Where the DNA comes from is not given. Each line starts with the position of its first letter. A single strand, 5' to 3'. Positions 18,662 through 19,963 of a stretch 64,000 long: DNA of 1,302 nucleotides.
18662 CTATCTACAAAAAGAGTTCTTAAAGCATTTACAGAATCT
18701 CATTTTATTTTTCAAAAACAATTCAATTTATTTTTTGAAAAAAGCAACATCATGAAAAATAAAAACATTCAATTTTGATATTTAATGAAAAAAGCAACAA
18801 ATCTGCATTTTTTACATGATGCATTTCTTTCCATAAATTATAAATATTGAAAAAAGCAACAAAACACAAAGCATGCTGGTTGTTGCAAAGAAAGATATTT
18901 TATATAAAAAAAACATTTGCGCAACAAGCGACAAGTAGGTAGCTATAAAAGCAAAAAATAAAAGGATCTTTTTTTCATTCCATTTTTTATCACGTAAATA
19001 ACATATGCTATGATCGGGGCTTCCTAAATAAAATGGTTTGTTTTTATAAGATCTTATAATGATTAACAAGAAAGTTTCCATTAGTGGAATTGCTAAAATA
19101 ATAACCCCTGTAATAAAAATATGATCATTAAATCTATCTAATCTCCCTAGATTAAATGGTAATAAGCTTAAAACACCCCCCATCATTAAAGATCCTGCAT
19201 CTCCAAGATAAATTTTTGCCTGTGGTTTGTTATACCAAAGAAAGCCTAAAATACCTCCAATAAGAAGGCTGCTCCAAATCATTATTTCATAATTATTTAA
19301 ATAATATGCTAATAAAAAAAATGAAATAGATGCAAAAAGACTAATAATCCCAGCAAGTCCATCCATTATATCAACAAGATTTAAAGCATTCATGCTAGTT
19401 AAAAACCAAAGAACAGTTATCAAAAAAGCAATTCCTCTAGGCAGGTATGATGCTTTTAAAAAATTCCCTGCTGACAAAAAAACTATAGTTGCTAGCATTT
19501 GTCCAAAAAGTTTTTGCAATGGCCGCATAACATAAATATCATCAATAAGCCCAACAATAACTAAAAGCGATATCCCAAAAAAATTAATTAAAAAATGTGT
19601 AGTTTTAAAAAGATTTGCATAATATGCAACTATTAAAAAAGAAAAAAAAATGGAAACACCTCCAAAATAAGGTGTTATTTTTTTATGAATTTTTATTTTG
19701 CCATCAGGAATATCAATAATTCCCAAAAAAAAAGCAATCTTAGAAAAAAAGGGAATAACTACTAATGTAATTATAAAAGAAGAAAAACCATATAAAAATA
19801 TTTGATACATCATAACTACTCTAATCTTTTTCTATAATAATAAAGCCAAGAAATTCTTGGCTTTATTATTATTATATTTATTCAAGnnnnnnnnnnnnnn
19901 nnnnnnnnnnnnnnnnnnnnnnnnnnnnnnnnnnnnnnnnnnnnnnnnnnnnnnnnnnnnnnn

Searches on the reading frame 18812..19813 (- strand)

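Call 8: search_protein_families(library=ncbifam, proteins=[window:18812-19813:-], max_evalue=0.001)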
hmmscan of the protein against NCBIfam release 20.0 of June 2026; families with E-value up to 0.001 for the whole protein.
window:18812-19813:- (333 aa): 3 families
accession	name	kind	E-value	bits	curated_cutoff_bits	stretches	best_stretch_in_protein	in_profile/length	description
TIGR02380.1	ECA_wecA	exception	4.8e-24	85.1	326.05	1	11-328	6-330/346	UDP-N-acetylglucosamine--undecaprenyl-phosphate N-acetylglucosaminephosphotransferase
NF053644.1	MraY_archaea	equivalog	6.7e-21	75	450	2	99-297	151-338/340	pseudomurein biosynthesis MraY family phospho-N-acetylmuramoyl-pentapeptide-transferase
TIGR00445.1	mraY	equivalog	1.1e-19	71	192.05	1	15-299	4-315/321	phospho-N-acetylmuramoyl-pentapeptide-transferase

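Call 9: search_protein_families(library=pfam, proteins=[window:18812-19813:-], max_evalue=0.001)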
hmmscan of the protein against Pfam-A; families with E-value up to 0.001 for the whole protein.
window:18812-19813:- (333 aa): 1 family
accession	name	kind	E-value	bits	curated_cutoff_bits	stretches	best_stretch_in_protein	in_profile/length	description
PF00953.26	Glycos_transf_4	-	1.4e-30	106.8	27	1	77-218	4-155/160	Glycosyl transferase family 4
